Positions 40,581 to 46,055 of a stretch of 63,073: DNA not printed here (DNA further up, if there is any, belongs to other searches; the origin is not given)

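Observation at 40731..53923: DISARM-like system with non-canonical architecture: fused helicase-DUF1998, PD-(D/E)XK protein in place of PLD, inverted gene order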

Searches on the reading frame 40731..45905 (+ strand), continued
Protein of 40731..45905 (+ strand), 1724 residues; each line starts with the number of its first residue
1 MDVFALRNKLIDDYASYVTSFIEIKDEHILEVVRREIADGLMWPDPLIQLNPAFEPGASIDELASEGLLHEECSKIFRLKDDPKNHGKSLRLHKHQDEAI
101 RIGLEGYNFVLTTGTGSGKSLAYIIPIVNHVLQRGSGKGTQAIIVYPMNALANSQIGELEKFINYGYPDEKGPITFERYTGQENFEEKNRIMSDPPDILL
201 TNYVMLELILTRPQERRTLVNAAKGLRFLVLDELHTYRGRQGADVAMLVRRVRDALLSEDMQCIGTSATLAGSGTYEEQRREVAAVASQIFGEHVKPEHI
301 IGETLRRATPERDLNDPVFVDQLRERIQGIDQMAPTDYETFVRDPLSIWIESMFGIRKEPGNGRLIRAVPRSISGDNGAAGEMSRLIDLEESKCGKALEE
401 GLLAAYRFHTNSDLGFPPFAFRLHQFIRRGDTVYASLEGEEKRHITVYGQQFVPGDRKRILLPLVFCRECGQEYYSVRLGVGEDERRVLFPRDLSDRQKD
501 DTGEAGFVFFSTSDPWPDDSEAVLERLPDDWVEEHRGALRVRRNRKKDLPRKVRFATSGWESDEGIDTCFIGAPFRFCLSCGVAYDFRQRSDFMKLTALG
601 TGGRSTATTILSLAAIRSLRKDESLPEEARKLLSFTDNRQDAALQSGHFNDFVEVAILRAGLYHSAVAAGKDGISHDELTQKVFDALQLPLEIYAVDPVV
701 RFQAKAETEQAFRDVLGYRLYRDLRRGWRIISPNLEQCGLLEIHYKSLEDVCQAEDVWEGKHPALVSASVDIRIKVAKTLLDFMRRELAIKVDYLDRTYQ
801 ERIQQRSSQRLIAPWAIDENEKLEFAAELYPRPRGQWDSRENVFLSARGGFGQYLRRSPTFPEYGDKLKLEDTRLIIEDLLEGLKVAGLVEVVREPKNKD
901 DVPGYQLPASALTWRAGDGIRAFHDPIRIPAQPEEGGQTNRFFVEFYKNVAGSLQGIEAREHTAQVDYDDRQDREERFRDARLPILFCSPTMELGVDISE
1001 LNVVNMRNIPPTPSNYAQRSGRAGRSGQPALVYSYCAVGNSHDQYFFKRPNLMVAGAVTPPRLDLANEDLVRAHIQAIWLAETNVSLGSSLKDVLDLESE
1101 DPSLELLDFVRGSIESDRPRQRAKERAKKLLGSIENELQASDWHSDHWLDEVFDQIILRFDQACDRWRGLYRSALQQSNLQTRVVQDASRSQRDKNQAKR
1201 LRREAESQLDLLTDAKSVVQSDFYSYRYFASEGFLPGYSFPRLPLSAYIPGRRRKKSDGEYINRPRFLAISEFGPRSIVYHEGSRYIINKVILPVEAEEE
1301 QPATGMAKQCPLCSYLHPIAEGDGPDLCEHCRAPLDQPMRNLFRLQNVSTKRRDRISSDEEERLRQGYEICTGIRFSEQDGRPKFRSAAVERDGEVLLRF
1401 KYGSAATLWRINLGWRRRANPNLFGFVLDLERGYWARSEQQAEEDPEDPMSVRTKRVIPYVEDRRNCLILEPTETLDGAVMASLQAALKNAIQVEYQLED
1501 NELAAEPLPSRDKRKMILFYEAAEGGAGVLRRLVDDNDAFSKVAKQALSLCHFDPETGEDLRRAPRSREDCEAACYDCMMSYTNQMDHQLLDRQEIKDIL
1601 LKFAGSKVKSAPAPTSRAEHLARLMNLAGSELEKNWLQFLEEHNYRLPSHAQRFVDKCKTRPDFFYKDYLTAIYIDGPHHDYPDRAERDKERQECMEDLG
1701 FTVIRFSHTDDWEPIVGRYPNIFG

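Call 38: find_related_loci(query=A1, collection=genome_contigs, flank=10000)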
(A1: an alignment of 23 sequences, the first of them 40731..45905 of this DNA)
Query A1 (1724 aa) in genome_contigs; peptide patterns used: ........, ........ (x = any residue, [..] = any of these).
600 stretches matched a pattern (row limit reached: there are more); 596 encode a relative of the query (tblastn E <= 1e-3); the best 80 are kept; 80 distinct loci.
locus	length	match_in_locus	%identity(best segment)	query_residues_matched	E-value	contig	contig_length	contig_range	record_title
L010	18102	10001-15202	66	1-1724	0e+0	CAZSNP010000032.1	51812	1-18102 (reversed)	MAG TPA_asm: uncultured Anaerolineales bacterium isolate binchicken_co107_470 genome assembly, contig: NODE_1644_length_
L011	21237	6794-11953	63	1-1724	0e+0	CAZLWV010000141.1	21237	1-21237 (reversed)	MAG TPA_asm: uncultured Planctomycetaceae bacterium isolate SRP239243_co1_433 genome assembly, contig: NODE_3929_length_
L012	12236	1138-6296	62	1-1724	0e+0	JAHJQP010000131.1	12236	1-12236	MAG: Proteobacteria bacterium isolate OS_PC_MetaG.mb.110 OS_PC_MetaG.mb.110_k141_303281, whole genome shotgun sequence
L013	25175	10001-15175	61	1-1724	0e+0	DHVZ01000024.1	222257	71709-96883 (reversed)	MAG TPA_asm: Anaerolineales bacterium UBA5195 UBA5195_contig_1129, whole genome shotgun sequence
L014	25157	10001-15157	60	1-1724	0e+0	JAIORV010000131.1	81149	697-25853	MAG: Vulcanimicrobiota bacterium isolate SMBSF27 20075_Bin_1_contigs_1_c_000000000015, whole genome shotgun sequence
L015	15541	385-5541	59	1-1724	0e+0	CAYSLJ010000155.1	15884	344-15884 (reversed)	MAG TPA_asm: uncultured Synergistia bacterium isolate SRP239243_co1_332 genome assembly, contig: NODE_6129_length_15884_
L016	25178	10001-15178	58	1-1724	0e+0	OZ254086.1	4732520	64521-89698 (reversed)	MAG: Calditrichales bacterium isolate 9af047bb-fff5-47c5-8bde-b903f089fbd6 genome assembly, chromosome: 1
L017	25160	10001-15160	59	1-1724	0e+0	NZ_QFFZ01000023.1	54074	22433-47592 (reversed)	Pelotomaculum propionicicum strain MGP Pmgp_23, whole genome shotgun sequence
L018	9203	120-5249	59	1-1724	0e+0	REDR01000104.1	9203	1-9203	MAG: Anaerolineaceae bacterium isolate GEM2.Bin39 NODE_11301_length_9203_cov_19.8376, whole genome shotgun sequence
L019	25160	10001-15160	60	1-1724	0e+0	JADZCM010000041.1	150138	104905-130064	MAG: Bryobacterales bacterium isolate SJ723 c_000001362573, whole genome shotgun sequence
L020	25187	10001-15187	59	1-1724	0e+0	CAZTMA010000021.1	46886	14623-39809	MAG TPA_asm: uncultured Anaerolineales bacterium isolate SRP239243_co1_342 genome assembly, contig: NODE_921_length_4688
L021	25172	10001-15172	57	1-1724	0e+0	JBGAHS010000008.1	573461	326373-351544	MAG: Candidatus Obscuribacteraceae bacterium isolate MAG_MBR_H125.54 MBRH125-54_opera_contig_81, whole genome shotgun se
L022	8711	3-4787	62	128-1724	0e+0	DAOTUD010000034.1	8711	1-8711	MAG TPA_asm: Anaerolineae bacterium isolate F17_43 k129_2523500, whole genome shotgun sequence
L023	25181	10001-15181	60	1-1724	0e+0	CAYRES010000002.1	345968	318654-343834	MAG TPA_asm: uncultured Gaiellales bacterium isolate SRP241326_co1_353 genome assembly, contig: NODE_14_length_345968_co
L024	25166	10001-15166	59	1-1724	0e+0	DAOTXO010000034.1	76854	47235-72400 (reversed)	MAG TPA_asm: Anaerolineae bacterium isolate H21_261 k133_528202, whole genome shotgun sequence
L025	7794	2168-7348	58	1-1724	0e+0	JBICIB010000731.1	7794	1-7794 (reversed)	MAG: Planctomycetota bacterium JB042 k127_44399, whole genome shotgun sequence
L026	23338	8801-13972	58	1-1724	0e+0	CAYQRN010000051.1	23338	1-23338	MAG TPA_asm: uncultured Planctomycetia bacterium isolate binchicken_co16_337 genome assembly, contig: NODE_3662_length_2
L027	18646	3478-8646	64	1-1724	0e+0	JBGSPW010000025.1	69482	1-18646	MAG: Thermoflexales bacterium isolate JTS-AC314 k141_4427277, whole genome shotgun sequence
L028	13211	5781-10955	59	1-1724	0e+0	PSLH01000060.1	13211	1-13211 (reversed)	MAG: Thermoleophilia bacterium isolate ERB_19_2 NODE_1482_length_13211_cov_3.584600, whole genome shotgun sequence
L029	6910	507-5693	56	1-1724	0e+0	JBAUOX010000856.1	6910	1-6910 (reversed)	MAG: Isosphaeraceae bacterium isolate MFD09680_ilm_asm_bin1 k127_105529, whole genome shotgun sequence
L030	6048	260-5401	57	1-1724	0e+0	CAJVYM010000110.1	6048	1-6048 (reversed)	TPA_asm: uncultured bacterium isolate DRR093004_bin.53_MetaBAT_v2.12.1_MAG genome assembly, contig: NODE_6945_length_604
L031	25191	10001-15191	64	1-1724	0e+0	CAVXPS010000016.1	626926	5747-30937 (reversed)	MAG: uncultured Actinomycetes bacterium isolate MFD05454.bin.1.254 genome assembly, contig: contig_7195, whole genome sh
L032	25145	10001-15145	60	1-1724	0e+0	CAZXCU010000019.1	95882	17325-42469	MAG TPA_asm: uncultured Anaerolineae bacterium isolate SRP287051_co1_160 genome assembly, contig: NODE_494_length_95882_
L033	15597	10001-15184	57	1-1724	0e+0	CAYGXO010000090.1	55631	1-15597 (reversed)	MAG TPA_asm: uncultured Spirochaetaceae bacterium isolate ERP119294_co2_1 genome assembly, contig: k141_2720659, whole g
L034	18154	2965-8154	58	1-1724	0e+0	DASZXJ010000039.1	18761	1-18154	MAG TPA_asm: Tepidisphaeraceae bacterium isolate SMAG_U6180 k141_578243, whole genome shotgun sequence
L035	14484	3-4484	63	237-1724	0e+0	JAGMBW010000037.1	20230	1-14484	MAG: Desulfobacterales bacterium isolate RS_16_34 ZL425.bin.34.fa_37, whole genome shotgun sequence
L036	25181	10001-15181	59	3-1724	0e+0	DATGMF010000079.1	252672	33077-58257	MAG TPA_asm: Ktedonosporobacter sp. isolate SMAG_U9905 k141_428413, whole genome shotgun sequence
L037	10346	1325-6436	54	1-1724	0e+0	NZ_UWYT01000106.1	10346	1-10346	Olavius algarvensis spirochete endosymbiont isolate 1, whole genome shotgun sequence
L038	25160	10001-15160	56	1-1724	0e+0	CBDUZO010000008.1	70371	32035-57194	MAG TPA_asm: uncultured Phycisphaerales bacterium isolate SRR22302362_binner23_Refined_17 genome assembly, contig: ERZ25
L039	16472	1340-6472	55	1-1724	0e+0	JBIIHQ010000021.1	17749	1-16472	MAG: Bdellovibrionota bacterium isolate ME2001-08-13pf_3300042453_group1_bin131 Rohwer_bin1193_scaffold_2299_c1, whole g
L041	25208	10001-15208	56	1-1724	0e+0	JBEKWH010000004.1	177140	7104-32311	MAG: Solirubrobacteraceae bacterium isolate SPRUCE 623 SPRUCE_623_4, whole genome shotgun sequence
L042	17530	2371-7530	56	1-1724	0e+0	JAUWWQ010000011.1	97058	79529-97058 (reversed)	MAG: Planctomycetota bacterium isolate CSMAG_2662 CSMAG_2662_k127_2088062_length_97058_cov_28.4401, whole genome shotgun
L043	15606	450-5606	56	1-1724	0e+0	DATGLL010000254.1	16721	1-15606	MAG TPA_asm: Candidatus Dormiibacterota bacterium isolate SMAG_U9885 k141_527869, whole genome shotgun sequence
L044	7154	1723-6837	55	1-1724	0e+0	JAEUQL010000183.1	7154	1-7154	MAG: Blastocatellia bacterium isolate new MAG-250 NODE_183_length_7154_cov_3.552635, whole genome shotgun sequence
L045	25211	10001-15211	54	1-1724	0e+0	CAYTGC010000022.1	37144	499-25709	MAG TPA_asm: uncultured Myxococcales bacterium isolate SRP189682_co2_104 genome assembly, contig: NODE_1250_length_37144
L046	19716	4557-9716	53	1-1724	0e+0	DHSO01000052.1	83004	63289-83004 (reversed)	MAG TPA_asm: Cloacimonetes bacterium UBA5284 UBA5284_contig_325, whole genome shotgun sequence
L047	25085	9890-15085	54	1-1724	0e+0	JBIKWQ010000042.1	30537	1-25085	MAG: Bdellovibrionota bacterium isolate ME2015-09-13_3300035666_group6_bin39 Rohwer_bin1188_scaffold_1011_c1, whole geno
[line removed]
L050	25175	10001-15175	61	1-1724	0e+0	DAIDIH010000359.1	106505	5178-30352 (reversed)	MAG TPA_asm: Bryobacterales bacterium isolate clean357 k141_457946, whole genome shotgun sequence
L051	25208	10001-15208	54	1-1724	0e+0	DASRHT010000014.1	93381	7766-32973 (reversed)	MAG TPA_asm: Ktedonobacteraceae bacterium isolate SMAG_U10091 k141_502440, whole genome shotgun sequence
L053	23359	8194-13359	52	1-1724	0e+0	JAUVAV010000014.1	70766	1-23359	MAG: candidate division FCPU426 bacterium isolate CSMAG_228 CSMAG_228_k127_3877017_length_70766_cov_28.1538, whole genom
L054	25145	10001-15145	53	1-1724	0e+0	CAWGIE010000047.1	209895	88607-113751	MAG: uncultured bacterium isolate MFD02416.bin.2.262 genome assembly, contig: contig_9520, whole genome shotgun sequence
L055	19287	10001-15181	59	1-1724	0e+0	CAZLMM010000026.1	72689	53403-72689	MAG TPA_asm: uncultured Caldilineaceae bacterium isolate binchicken_co107_138 genome assembly, contig: NODE_917_length_7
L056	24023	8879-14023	55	1-1724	0e+0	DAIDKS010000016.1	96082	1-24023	MAG TPA_asm: Acidimicrobiaceae bacterium isolate clean7 k141_977499, whole genome shotgun sequence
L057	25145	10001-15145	52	1-1724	0e+0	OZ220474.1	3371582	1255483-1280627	MAG: Acidimicrobiales bacterium isolate 4b812a4e-3496-474d-945e-b88e54f0514e genome assembly, chromosome: 1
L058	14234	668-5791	53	1-1724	0e+0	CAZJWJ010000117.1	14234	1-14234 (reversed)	MAG TPA_asm: uncultured Anaerolineales bacterium isolate binchicken_co350_168 genome assembly, contig: NODE_4883_length_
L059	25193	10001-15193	54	1-1724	0e+0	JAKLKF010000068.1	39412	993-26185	MAG: Myxococcota bacterium isolate MAG.533 MAG.533-NODE_68_length_39412_cov_6.425677, whole genome shotgun sequence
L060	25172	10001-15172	60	1-1724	0e+0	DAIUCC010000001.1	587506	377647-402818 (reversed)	MAG TPA_asm: Anaerolineales bacterium isolate CTOTU7665 NODE_9_length_587506_cov_12.626195, whole genome shotgun sequenc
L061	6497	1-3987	63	393-1724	0e+0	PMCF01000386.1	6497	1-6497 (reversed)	MAG: Anaerolineae bacterium isolate fen_1063 73.20120700_E3M.207_contig_291299, whole genome shotgun sequence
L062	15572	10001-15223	50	1-1724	0e+0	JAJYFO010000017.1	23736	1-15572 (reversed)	MAG: bacterium isolate DBS1-2.bin46 NODE_1864_length_23736_cov_1.231225, whole genome shotgun sequence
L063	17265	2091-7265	56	1-1724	0e+0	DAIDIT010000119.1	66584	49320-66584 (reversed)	MAG TPA_asm: Proteobacteria bacterium isolate clean368 k141_1220610, whole genome shotgun sequence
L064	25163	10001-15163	55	1-1724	0e+0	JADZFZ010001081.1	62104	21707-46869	MAG: Deltaproteobacteria bacterium isolate SJ883 c_000001332394, whole genome shotgun sequence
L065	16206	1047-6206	55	1-1724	0e+0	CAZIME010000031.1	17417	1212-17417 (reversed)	MAG TPA_asm: uncultured Bifidobacterium sp. isolate SRP193358_co1_231 genome assembly, contig: NODE_8450_length_17417_co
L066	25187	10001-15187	51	1-1724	0e+0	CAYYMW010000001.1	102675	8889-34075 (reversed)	MAG TPA_asm: uncultured Verrucomicrobiota bacterium isolate binchicken_co269_135 genome assembly, contig: NODE_201_lengt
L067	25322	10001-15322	52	1-1724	0e+0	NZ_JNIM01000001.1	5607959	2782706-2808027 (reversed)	Thermogemmatispora carboxidivorans strain PM5 N688DRAFT_scf7180000000002_quiver_dupTrim_7460.1_C, whole genome shotgun s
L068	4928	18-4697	55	173-1724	0e+0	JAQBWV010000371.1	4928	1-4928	MAG: Planctomycetota bacterium isolate casp150-mb.251 NODE_40815_length_4928_cov_0.050321, whole genome shotgun sequence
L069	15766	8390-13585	50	1-1724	0e+0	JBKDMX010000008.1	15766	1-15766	MAG: Planctomycetia bacterium isolate samp_2136_metabat2_35 samp_2136_35168, whole genome shotgun sequence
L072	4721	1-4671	52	164-1724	0e+0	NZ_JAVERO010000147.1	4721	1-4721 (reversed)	MAG: Castellaniella sp. isolate BF1_20 scaffold_24102_c1_biofilm_2017, whole genome shotgun sequence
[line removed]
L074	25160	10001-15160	59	1-1724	0e+0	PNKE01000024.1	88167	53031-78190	MAG: Candidatus Solibacter sp. isolate PR.3.38 PR_1000067_88167, whole genome shotgun sequence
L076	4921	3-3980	60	404-1724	0e+0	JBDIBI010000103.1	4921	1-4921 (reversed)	MAG: Blastocatellia bacterium isolate AS-MICRO-OLR.206 NODE_93580_length_4921_cov_10.837917, whole genome shotgun sequen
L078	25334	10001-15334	50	1-1724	0e+0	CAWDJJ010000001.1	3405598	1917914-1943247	MAG: uncultured Chloroflexia bacterium isolate MFD06435.bin.2.24 genome assembly, contig: contig_25456, whole genome sho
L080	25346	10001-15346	49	1-1724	0e+0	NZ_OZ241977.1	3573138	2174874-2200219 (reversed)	MAG: Candidatus Poriferisocius sp. isolate 487b4cec-4729-4ab4-8a52-7084cce3f8e8 chromosome 1, complete sequence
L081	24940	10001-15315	58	1-1724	0e+0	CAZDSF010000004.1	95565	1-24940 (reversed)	MAG TPA_asm: uncultured Anaerolineales bacterium isolate binchicken_co26_174 genome assembly, contig: NODE_340_length_95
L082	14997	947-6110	63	1-1724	0e+0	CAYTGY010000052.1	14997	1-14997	MAG TPA_asm: uncultured Spirochaetaceae bacterium isolate SRP141376_co4_281 genome assembly, contig: NODE_6774_length_14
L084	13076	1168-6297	59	1-1724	0e+0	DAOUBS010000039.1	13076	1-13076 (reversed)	MAG TPA_asm: Anaerolineae bacterium isolate H71_743 k91_1779136, whole genome shotgun sequence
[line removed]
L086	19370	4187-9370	59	1-1724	0e+0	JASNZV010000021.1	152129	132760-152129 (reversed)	MAG: Caldilineaceae bacterium isolate CHLO-10 HKU-EGSB-CHLO-10_21, whole genome shotgun sequence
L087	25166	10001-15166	52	1-1724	0e+0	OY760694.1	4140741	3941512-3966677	MAG: Acidimicrobiia bacterium isolate 9e233251-ef21-4ac4-b557-2094fc44eb4a genome assembly, chromosome: 1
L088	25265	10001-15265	47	1-1724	0e+0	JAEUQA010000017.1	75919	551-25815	MAG: Chromatiales bacterium isolate new MAG-239 k141_1410462, whole genome shotgun sequence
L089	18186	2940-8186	61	1-1724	0e+0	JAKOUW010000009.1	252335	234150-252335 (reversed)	MAG: Chloroflexota bacterium isolate JPNG_maxbin.019 k201_176800, whole genome shotgun sequence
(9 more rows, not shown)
